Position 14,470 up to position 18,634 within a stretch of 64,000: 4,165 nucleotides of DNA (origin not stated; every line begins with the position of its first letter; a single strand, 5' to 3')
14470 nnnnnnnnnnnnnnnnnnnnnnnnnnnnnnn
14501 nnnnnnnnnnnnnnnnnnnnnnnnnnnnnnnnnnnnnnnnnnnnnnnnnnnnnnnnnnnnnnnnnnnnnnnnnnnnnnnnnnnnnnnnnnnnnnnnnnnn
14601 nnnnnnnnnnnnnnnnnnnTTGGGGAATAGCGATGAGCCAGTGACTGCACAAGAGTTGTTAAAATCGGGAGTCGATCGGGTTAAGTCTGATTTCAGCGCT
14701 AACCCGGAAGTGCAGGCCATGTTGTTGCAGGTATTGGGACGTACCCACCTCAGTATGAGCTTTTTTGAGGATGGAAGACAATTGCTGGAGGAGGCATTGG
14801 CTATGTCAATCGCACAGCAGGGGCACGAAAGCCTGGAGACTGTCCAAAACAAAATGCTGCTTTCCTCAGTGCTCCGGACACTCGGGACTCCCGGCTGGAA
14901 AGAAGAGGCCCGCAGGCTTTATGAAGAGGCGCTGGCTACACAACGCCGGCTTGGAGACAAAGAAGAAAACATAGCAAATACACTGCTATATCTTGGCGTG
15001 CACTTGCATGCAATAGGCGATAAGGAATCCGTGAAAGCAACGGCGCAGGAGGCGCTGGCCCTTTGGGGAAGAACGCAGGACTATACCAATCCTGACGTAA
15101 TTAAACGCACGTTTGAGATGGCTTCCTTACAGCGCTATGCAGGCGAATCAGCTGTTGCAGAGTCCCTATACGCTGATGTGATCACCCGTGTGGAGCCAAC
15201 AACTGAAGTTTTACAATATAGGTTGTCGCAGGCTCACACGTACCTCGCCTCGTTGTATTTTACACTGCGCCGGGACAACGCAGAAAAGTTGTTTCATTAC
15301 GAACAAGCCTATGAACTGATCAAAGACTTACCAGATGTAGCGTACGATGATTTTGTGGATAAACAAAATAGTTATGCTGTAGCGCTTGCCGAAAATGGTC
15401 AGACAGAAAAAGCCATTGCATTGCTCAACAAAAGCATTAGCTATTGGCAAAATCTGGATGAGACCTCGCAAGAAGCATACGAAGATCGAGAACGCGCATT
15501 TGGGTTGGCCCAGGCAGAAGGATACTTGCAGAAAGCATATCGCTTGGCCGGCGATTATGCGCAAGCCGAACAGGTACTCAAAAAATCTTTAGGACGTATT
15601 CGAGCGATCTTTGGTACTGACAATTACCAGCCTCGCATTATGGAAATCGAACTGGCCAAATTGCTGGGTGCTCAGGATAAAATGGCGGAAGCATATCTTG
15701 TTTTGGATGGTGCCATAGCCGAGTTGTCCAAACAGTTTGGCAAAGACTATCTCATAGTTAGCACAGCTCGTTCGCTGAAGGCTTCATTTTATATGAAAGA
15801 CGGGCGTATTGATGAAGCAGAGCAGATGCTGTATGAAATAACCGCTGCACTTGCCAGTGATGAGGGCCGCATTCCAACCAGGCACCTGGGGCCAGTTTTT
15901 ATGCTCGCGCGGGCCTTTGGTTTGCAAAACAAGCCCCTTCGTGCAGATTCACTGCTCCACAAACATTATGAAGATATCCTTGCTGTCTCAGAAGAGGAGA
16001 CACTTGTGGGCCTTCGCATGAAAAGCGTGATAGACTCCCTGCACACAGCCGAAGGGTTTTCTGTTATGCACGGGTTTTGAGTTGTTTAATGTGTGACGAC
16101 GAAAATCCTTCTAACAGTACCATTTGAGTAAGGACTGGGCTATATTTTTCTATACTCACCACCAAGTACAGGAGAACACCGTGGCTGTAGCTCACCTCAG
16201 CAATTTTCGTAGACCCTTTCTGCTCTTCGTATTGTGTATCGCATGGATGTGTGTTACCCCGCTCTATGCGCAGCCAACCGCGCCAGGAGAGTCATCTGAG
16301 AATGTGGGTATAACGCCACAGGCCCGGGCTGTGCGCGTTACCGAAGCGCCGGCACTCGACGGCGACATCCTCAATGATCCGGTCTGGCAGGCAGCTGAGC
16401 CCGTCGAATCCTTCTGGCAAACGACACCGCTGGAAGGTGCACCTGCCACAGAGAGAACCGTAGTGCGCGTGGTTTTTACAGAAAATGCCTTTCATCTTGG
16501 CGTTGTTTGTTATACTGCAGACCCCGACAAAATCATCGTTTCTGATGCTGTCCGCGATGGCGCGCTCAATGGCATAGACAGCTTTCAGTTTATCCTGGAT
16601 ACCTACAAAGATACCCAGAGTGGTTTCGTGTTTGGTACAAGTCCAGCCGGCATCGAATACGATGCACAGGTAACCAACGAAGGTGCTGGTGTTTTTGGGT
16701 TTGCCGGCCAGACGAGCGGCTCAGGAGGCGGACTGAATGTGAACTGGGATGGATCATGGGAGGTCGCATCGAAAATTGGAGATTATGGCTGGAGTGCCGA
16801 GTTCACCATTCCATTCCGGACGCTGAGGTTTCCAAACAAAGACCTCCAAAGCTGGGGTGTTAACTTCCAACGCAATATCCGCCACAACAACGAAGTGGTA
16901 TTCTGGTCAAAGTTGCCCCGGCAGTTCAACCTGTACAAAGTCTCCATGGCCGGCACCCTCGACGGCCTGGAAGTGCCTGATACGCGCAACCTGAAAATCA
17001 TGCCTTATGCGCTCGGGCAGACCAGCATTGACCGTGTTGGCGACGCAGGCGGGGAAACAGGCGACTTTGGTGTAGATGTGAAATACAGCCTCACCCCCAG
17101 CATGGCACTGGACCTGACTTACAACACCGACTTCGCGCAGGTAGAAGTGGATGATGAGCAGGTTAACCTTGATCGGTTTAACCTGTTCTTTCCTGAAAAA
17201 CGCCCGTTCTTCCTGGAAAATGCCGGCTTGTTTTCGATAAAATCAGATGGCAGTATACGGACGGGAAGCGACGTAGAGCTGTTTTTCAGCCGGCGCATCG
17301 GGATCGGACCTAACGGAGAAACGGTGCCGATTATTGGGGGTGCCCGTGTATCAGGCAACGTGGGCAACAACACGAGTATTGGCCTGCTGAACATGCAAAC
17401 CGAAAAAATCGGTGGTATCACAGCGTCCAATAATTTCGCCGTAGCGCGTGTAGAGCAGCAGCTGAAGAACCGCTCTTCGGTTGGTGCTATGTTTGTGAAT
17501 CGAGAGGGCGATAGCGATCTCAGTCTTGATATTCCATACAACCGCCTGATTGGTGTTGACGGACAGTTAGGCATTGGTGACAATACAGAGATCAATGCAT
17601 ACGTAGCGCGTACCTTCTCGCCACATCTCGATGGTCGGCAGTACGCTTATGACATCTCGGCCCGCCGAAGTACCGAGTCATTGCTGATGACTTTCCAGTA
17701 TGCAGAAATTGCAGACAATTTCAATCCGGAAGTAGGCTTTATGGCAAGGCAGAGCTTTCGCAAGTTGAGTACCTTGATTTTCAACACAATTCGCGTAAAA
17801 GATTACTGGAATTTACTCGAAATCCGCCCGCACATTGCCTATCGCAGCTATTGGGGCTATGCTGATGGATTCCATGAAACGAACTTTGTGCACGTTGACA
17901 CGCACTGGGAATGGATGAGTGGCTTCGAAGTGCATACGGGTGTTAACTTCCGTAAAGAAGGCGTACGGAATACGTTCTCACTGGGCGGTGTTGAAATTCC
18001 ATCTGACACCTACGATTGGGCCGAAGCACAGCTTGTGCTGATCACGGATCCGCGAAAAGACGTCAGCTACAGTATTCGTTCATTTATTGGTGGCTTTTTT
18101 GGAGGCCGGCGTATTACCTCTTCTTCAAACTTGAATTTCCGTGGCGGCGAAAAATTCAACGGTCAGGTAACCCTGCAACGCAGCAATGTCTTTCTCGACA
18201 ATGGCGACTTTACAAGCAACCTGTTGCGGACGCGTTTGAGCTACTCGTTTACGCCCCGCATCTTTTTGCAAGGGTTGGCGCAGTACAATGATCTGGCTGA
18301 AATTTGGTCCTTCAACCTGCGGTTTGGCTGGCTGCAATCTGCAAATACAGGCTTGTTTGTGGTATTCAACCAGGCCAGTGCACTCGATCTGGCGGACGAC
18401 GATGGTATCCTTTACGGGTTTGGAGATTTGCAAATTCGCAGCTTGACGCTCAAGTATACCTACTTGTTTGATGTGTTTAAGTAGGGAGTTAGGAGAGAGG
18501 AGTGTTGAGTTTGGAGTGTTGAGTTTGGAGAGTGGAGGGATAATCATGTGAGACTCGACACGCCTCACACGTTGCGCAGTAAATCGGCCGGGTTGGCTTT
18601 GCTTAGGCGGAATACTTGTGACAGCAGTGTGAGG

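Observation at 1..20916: ECF43-like sigma plus Ser/Thr-kinase/TPR sensor embedded in an expanded set of duplicated-FtsX (MacB-type) permeases: candidate phospho-sigma-controlled envelope efflux island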

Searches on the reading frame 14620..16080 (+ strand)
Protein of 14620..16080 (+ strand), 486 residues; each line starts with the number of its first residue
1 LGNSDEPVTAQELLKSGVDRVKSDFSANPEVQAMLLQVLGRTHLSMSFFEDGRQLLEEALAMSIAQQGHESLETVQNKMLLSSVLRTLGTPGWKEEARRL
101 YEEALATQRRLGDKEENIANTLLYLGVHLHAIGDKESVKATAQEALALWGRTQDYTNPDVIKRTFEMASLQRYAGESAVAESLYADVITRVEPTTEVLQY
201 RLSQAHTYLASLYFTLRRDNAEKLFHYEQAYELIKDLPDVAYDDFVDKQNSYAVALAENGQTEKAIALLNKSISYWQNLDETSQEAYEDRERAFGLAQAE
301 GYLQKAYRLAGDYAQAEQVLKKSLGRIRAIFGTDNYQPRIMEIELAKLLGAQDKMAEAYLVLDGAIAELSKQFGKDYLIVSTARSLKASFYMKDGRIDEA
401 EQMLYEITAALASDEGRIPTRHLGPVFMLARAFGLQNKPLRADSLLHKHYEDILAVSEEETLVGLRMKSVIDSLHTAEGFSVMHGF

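Call 4: search_protein_families(library=pfam, proteins=[window:14620-16080:+])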
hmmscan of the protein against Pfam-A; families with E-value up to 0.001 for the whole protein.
window:14620-16080:+ (486 aa): 4 families
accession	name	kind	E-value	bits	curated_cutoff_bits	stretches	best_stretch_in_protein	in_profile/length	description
PF13424.12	TPR_12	-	6.5e-20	71.5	30.1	1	95-148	20-74/77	Tetratricopeptide repeat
PF13374.12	TPR_10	-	4.8e-06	26.8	27.5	0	306-334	11-39/42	Tetratricopeptide repeat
PF13428.12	TPR_14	-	1.7e-05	25.5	23.5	0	251-273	6-28/44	Tetratricopeptide repeat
PF24885.1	TPR_NPHP3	-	3.3e-05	23.8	100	0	293-403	95-205/239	Nephrocystin-3 TPR domain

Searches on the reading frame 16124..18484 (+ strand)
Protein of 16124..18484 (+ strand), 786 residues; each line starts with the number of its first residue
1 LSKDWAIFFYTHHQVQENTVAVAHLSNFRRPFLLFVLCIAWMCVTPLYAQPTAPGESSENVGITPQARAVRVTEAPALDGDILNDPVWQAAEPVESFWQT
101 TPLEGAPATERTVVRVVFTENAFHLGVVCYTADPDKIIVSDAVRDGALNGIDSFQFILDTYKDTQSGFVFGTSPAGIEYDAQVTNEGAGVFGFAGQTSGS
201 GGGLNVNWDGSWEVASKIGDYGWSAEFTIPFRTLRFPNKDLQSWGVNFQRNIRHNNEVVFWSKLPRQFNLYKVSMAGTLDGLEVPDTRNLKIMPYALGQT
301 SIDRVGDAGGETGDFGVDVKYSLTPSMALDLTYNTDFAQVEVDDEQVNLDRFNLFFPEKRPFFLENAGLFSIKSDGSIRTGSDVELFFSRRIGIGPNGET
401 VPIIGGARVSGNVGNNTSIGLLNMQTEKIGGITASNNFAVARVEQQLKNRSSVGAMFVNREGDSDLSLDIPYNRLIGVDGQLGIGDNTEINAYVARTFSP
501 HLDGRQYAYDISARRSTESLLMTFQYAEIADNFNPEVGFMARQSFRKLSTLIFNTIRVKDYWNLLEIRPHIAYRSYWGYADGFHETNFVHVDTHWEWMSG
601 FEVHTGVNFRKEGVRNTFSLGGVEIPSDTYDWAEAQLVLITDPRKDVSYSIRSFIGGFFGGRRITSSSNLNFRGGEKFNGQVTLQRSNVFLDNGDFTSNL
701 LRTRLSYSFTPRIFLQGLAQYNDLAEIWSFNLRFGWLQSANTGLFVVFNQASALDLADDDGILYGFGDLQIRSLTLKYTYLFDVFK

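Call 4: search_protein_families(library=pfam, proteins=[window:16124-18484:+])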
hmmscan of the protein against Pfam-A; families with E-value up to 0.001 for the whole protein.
window:16124-18484:+ (786 aa): 1 family
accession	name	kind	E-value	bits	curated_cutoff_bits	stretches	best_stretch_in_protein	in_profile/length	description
PF19313.5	DUF5916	-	4.7e-18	65.7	22.6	1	290-664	5-395/572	Domain of unknown function (DUF5916)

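Call 7: search_protein_families(library=ncbifam, proteins=[window:16124-18484:+], max_evalue=0.00001)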
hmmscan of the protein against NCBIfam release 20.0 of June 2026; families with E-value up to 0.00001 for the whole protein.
window:16124-18484:+ (786 aa): 0 families

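Call 44: find_encoding_contigs(protein=window:16181-18484:+, flank=10000, max_places=4)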
Protein window:16181-18484:+ (767 aa): 1 contig read that carries it; 1 place shown.
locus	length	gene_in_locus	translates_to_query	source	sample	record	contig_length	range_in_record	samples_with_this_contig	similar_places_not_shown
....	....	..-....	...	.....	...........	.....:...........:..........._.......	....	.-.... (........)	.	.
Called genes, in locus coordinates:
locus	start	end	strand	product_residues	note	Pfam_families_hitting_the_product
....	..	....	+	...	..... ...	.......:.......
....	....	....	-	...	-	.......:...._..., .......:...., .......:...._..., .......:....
